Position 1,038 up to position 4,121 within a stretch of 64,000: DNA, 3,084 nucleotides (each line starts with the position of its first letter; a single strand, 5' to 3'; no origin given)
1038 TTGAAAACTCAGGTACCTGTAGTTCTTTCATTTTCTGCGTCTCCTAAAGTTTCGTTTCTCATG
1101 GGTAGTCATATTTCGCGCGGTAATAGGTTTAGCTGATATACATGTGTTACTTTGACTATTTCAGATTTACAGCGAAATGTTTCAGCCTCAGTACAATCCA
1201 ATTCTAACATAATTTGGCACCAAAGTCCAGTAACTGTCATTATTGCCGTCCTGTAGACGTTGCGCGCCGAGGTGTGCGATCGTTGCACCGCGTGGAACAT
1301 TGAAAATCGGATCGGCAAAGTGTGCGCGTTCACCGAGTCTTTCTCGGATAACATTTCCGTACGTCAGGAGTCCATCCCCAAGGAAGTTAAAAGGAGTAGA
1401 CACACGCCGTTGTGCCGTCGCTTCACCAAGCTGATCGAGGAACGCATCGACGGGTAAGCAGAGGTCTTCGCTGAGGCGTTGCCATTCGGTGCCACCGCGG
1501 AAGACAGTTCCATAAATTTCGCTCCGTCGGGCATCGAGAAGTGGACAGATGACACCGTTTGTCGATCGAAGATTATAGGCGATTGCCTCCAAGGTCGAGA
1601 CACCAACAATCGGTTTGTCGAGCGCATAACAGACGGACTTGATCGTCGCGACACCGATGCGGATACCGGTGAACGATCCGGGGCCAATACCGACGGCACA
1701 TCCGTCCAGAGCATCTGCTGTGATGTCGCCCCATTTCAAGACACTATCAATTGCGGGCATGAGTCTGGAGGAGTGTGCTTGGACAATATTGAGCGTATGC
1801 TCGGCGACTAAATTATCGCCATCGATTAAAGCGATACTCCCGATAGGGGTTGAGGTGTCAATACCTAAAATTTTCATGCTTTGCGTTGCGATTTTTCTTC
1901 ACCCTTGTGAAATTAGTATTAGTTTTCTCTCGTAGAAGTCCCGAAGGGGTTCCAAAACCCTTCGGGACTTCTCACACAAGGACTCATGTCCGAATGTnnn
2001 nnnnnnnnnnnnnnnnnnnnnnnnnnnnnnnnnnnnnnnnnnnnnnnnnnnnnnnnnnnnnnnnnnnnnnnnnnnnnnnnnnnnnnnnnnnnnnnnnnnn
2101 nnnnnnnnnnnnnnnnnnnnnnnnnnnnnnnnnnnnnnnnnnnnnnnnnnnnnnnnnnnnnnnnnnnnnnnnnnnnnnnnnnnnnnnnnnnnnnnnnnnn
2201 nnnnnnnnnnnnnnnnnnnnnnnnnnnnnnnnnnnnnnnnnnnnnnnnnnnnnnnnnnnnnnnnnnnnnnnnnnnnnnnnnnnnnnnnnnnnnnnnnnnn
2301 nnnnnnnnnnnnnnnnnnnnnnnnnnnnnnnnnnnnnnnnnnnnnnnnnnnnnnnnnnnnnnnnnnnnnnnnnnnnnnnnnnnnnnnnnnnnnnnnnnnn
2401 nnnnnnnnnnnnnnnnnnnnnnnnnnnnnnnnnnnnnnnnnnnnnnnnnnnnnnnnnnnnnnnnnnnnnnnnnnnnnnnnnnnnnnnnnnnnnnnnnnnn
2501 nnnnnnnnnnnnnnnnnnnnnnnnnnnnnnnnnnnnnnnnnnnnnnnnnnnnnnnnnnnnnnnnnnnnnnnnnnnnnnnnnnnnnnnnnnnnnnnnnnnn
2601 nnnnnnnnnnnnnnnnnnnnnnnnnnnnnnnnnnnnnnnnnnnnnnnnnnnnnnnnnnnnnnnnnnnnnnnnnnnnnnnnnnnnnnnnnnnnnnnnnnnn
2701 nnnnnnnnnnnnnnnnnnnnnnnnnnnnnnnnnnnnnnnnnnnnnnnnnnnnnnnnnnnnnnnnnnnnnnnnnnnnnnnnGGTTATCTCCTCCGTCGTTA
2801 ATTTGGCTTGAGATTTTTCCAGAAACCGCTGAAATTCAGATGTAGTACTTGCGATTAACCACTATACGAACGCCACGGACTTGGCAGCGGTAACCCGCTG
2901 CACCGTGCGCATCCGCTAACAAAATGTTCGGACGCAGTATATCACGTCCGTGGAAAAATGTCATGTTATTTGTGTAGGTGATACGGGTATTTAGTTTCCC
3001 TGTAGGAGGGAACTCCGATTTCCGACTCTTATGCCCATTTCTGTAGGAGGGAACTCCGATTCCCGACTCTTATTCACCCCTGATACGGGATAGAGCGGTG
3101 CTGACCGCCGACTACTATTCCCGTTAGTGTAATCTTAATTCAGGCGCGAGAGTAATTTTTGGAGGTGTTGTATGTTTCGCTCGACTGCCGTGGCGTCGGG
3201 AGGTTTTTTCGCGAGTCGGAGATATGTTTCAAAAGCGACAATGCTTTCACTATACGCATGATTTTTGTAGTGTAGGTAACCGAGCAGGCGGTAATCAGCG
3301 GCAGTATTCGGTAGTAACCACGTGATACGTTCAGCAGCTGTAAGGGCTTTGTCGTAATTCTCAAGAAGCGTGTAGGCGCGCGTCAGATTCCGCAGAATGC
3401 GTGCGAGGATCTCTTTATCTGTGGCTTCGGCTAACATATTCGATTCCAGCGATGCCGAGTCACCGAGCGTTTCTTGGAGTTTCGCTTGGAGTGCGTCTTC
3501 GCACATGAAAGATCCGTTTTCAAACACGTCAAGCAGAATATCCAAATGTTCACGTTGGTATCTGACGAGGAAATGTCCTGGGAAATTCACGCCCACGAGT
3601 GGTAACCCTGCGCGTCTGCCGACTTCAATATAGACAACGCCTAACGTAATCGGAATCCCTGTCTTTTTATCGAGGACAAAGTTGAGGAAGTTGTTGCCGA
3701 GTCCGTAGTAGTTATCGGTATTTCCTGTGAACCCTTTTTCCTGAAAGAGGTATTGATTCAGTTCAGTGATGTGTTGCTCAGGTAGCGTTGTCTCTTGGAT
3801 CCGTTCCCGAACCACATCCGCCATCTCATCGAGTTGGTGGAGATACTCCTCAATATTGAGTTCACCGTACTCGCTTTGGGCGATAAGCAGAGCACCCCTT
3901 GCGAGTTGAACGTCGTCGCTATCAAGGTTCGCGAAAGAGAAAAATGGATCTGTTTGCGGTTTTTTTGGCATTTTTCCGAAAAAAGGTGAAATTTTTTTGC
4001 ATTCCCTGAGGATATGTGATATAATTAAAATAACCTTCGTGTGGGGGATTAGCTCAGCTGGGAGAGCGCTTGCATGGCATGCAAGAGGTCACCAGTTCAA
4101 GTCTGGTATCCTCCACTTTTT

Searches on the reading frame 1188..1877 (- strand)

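Call 93: search_protein_families(library=pfam, proteins=[window:1188-1877:-], max_evalue=0.00001)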
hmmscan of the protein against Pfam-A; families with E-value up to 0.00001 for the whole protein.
window:1188-1877:- (229 aa): 1 family
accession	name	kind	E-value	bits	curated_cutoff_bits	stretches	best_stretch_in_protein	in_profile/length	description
PF00814.31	TsaD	-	2.7e-28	99.9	24.8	1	33-210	27-235/264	tRNA N6-adenosine threonylcarbamoyltransferase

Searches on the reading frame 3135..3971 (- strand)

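Call 93: search_protein_families(library=pfam, proteins=[window:3135-3971:-], max_evalue=0.00001)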
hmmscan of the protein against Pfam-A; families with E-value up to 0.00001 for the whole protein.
window:3135-3971:- (278 aa): 2 families
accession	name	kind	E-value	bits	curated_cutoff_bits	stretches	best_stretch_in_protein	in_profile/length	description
PF13369.12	Transglut_core2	-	4.9e-49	166.2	23.5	1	42-194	2-155/155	Transglutaminase-like superfamily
PF13371.12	TPR_9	-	3.6e-10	40.2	35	1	200-265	5-70/73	Tetratricopeptide repeat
